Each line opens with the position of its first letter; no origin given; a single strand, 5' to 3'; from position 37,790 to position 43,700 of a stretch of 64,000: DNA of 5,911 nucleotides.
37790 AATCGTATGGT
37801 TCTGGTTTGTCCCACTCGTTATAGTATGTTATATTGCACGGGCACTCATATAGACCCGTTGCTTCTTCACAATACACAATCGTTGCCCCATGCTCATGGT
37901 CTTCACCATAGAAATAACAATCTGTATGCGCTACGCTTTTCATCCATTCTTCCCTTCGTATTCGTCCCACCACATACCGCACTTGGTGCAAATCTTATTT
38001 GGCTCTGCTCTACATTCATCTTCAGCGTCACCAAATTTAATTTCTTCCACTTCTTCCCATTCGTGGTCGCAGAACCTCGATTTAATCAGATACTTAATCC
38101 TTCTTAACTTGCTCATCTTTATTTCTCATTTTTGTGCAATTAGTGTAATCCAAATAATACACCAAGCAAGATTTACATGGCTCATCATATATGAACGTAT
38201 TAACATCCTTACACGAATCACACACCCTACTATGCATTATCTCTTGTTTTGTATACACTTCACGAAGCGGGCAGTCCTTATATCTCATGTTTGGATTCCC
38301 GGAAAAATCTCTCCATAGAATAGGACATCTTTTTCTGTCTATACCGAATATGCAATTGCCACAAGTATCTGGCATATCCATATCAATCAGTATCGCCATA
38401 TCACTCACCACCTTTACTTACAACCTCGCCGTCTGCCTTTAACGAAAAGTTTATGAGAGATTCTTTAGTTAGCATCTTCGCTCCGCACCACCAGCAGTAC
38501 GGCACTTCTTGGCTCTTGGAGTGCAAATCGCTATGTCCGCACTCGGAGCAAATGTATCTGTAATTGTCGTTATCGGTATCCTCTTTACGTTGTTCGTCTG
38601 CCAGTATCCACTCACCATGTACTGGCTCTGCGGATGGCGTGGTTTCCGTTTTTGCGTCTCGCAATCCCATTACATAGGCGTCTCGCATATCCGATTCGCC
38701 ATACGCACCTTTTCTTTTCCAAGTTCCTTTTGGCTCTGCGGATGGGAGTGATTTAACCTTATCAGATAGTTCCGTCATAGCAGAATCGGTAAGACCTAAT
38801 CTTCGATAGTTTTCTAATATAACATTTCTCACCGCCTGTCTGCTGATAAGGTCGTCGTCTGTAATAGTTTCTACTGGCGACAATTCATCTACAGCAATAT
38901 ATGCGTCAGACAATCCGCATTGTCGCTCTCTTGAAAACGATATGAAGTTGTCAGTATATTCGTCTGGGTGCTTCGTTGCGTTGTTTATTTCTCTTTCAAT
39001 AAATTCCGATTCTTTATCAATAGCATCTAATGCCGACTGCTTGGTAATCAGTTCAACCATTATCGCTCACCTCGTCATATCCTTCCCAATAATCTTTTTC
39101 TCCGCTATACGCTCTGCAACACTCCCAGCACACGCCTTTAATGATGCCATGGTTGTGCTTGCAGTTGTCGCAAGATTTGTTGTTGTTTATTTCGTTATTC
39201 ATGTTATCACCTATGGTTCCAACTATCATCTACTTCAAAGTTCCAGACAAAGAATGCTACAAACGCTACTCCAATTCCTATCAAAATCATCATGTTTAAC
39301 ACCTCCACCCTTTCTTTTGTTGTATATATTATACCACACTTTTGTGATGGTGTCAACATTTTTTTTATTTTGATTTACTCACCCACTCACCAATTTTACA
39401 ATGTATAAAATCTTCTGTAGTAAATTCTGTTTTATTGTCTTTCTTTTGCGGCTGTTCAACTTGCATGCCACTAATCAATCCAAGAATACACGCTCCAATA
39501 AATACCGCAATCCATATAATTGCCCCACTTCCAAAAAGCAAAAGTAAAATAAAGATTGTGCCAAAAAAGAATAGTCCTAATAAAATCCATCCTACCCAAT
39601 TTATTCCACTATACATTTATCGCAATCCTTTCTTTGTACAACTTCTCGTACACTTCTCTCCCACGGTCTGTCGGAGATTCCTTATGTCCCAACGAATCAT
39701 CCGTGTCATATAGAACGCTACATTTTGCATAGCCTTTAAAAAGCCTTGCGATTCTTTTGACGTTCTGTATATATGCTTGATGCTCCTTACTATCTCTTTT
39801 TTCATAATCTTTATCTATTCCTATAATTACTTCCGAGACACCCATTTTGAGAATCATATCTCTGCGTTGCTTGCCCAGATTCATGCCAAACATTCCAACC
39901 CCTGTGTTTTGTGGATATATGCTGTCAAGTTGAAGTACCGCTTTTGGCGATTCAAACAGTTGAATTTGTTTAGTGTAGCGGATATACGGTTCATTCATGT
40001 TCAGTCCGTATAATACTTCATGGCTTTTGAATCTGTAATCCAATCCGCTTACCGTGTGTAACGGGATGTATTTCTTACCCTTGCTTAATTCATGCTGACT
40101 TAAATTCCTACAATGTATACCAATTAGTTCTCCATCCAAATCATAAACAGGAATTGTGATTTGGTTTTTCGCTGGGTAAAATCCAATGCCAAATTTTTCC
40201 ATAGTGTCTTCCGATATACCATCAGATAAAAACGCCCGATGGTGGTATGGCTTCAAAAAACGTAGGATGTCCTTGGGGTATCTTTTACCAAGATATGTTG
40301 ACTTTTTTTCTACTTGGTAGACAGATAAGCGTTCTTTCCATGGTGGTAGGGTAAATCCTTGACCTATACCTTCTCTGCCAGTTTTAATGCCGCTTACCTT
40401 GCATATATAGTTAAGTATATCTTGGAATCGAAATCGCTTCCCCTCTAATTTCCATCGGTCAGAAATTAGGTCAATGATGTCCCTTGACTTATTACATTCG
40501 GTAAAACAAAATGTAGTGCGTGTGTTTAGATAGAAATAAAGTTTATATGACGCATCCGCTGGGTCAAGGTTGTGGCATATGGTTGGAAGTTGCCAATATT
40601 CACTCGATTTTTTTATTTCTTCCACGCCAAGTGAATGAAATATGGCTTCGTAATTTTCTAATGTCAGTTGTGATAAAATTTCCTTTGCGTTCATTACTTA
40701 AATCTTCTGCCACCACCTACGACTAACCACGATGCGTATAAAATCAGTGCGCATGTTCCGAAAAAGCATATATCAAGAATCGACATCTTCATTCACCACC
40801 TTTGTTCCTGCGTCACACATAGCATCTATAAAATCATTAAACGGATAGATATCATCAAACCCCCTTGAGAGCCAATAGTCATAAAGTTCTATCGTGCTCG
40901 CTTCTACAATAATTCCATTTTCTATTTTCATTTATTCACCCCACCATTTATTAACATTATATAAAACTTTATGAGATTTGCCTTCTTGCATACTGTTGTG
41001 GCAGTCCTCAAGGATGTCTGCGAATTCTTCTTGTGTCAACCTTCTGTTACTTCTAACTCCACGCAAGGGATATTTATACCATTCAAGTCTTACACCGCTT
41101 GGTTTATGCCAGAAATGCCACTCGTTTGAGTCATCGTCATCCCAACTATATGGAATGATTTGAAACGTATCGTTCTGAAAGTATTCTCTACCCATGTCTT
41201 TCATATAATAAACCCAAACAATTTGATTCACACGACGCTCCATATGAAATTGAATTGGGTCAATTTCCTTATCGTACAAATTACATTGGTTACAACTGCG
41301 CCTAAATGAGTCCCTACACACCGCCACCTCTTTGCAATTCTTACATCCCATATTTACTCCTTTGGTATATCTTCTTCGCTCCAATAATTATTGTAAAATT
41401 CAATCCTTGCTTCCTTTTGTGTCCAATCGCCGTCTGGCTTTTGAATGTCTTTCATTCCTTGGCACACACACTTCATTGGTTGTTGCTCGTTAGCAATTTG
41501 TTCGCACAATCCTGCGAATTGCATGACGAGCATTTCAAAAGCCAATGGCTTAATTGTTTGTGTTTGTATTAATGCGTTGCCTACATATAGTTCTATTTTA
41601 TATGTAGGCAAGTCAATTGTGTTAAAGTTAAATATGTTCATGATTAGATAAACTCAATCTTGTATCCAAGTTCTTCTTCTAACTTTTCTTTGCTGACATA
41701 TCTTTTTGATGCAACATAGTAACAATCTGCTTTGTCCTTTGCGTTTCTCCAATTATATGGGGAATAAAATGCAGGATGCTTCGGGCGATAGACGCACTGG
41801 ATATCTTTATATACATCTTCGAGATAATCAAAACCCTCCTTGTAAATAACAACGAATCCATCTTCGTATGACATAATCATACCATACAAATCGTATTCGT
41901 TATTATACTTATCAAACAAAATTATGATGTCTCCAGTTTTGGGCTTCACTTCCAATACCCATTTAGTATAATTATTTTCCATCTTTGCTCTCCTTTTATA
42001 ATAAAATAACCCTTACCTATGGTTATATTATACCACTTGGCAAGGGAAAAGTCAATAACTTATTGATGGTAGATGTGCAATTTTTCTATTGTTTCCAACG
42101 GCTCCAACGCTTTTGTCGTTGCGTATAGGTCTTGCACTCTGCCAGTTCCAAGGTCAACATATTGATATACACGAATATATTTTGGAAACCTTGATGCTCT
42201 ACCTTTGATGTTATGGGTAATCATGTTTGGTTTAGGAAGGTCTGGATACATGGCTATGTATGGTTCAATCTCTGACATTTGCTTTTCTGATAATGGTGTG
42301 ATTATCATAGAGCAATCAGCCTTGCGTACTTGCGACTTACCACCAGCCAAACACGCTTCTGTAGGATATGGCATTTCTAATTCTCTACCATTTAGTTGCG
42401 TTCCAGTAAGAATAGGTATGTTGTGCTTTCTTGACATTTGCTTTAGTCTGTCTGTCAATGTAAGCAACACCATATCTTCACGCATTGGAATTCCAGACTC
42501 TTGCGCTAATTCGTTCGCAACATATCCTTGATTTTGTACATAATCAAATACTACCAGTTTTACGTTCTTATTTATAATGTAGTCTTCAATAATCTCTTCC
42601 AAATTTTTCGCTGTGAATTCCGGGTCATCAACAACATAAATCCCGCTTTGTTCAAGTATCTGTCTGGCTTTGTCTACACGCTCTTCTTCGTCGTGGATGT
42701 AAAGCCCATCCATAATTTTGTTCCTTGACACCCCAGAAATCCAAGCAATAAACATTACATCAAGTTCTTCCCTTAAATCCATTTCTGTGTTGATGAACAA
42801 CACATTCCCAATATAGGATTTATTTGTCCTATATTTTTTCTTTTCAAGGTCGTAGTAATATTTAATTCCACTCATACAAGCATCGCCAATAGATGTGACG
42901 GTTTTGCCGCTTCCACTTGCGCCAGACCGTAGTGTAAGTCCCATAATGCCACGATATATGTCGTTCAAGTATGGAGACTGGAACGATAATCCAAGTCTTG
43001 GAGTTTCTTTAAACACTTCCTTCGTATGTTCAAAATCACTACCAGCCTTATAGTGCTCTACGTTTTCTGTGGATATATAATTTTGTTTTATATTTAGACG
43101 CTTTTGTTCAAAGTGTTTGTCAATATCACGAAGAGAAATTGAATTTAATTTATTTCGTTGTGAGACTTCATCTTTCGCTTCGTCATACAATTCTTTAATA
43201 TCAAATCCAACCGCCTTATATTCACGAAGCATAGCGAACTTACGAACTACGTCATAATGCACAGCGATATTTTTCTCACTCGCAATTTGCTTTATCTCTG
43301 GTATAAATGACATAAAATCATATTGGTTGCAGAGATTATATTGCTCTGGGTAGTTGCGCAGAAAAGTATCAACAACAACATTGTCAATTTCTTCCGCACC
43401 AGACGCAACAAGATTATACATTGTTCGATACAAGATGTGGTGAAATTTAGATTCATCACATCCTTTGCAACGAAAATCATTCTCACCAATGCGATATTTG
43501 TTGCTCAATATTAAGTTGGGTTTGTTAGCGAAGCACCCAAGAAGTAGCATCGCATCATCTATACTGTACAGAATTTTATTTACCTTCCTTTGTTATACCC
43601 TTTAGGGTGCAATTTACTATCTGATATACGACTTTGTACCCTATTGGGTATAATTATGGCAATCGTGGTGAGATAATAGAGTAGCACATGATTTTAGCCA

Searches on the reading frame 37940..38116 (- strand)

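Call 56: search_protein_families(library=phrogs, max_evalue=0.01, proteins=[window:37940-38116:-])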
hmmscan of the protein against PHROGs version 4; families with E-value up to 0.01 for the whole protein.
window:37940-38116:- (58 aa): 1 family
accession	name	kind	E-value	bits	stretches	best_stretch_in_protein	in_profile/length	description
phrog_7696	-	unknown function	0.0069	17.2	1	9-47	22-52/78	-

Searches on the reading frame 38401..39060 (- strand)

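Call 3: search_protein_families(library=pfam, max_evalue=1, proteins=[window:38401-39060:-])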
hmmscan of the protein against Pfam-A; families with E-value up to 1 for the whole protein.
window:38401-39060:- (219 aa): 8 families
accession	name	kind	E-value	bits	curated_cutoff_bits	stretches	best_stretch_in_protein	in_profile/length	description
PF09723.15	Zn_ribbon_8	-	0.02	15.4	34.4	1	167-198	4-38/41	Zinc ribbon domain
PF04447.17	dATP-dGTP_PPHyd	-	0.037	14.7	23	0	23-56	30-64/97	dATP/dGTP pyrophosphohydrolase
PF14803.11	Zn_ribbon_Nudix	-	0.069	13.5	25.6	0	163-176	17-30/34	Nudix N-terminal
PF03604.18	Zn_ribbon_RPAB4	-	0.076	13.2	24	1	169-200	1-31/32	DNA directed RNA polymerase, 7 kDa subunit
PF13240.11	Zn_Ribbon_1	-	0.083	13.2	25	0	188-196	1-9/23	zinc-ribbon domain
PF07295.17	DUF1451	-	0.087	13.4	26.1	1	169-196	114-141/146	Zinc-ribbon containing domain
PF01396.24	Zn_ribbon_Top1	-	0.088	13.1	32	0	170-183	3-15/39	Topoisomerase DNA binding C4 zinc finger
PF08772.16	Zn_ribbon_NOB1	-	0.093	13.3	24.9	1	166-211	6-45/72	Nin one binding (NOB1) Zn-ribbon like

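Call 4: search_protein_families(library=phrogs, max_evalue=0.01, proteins=[window:38401-39060:-])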
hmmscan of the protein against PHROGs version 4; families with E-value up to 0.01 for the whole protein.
window:38401-39060:- (219 aa): 3 families
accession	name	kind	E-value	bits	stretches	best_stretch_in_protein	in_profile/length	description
phrog_21525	-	unknown function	0.004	18.7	1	161-199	64-106/108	-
phrog_27145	-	unknown function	0.0052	18.2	0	155-218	105-166/170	-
phrog_10714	-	unknown function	0.0053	18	0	164-197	69-100/109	-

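Call 20: search_protein_families(library=ncbifam, max_evalue=0.1, proteins=[window:38401-39060:-])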
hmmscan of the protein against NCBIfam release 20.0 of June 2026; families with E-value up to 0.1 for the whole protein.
window:38401-39060:- (219 aa): 4 families
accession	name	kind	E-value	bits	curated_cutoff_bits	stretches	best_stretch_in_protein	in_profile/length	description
TIGR03670.1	rpoB_arch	equivalog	0.032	12.5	811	1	152-205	523-575/599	DNA-directed RNA polymerase subunit B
TIGR02605.1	CxxC_CxxC_SSSS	subfamily_domain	0.038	14.1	31.3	1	167-198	4-38/52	FmdB family zinc ribbon protein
NF006335.0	PRK08565.1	equivalog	0.056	10.9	1402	1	148-201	1035-1087/1116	DNA-directed RNA polymerase subunit B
TIGR00280.1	eL43_euk_arch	equivalog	0.066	13.5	95.8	0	164-196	32-64/92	50S ribosomal protein L37Ae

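Call 55: search_protein_families(library=padloc, max_evalue=0.01, proteins=[window:38401-39060:-])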
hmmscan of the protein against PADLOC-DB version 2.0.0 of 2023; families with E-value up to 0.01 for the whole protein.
window:38401-39060:- (219 aa): 0 families

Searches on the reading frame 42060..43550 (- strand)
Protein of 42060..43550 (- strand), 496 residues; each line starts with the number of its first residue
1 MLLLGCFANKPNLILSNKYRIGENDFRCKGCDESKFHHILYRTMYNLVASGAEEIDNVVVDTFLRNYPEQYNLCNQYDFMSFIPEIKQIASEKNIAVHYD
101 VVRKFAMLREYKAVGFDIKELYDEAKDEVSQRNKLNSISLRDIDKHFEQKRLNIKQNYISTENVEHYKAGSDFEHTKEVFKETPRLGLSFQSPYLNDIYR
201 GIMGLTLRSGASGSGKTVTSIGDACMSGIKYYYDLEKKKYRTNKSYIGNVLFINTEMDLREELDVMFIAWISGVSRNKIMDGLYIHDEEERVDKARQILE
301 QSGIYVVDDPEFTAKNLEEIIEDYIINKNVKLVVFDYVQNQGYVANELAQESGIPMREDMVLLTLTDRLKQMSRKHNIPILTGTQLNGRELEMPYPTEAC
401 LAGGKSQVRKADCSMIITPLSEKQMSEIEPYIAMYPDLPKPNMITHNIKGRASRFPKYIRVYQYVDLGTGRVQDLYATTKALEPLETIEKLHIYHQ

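Call 15: search_protein_families(library=pfam, max_evalue=0.0001, proteins=[window:42060-43550:-])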
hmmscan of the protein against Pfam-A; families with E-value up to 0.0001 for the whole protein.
window:42060-43550:- (496 aa): 1 family
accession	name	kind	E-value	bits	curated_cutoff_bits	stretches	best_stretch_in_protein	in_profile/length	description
PF03796.21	DnaB_C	-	3.4e-11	43.4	27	1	248-391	49-182/255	DnaB-like helicase C terminal domain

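Call 16: search_protein_families(library=phrogs, max_evalue=0.0001, proteins=[window:42060-43550:-])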
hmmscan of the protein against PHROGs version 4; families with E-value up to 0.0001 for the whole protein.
window:42060-43550:- (496 aa): 3 families
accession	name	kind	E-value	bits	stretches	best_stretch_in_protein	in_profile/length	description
phrog_19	-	DNA, RNA and nucleotide metabolism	1.9e-42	146.9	1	3-476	167-582/621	DnaB-like replicative helicase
phrog_243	-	DNA, RNA and nucleotide metabolism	3.7e-06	27.1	1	209-390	41-195/273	DnaB-like replicative helicase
phrog_239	-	DNA, RNA and nucleotide metabolism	4.5e-06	26.9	1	167-417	321-553/801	DNA primase/helicase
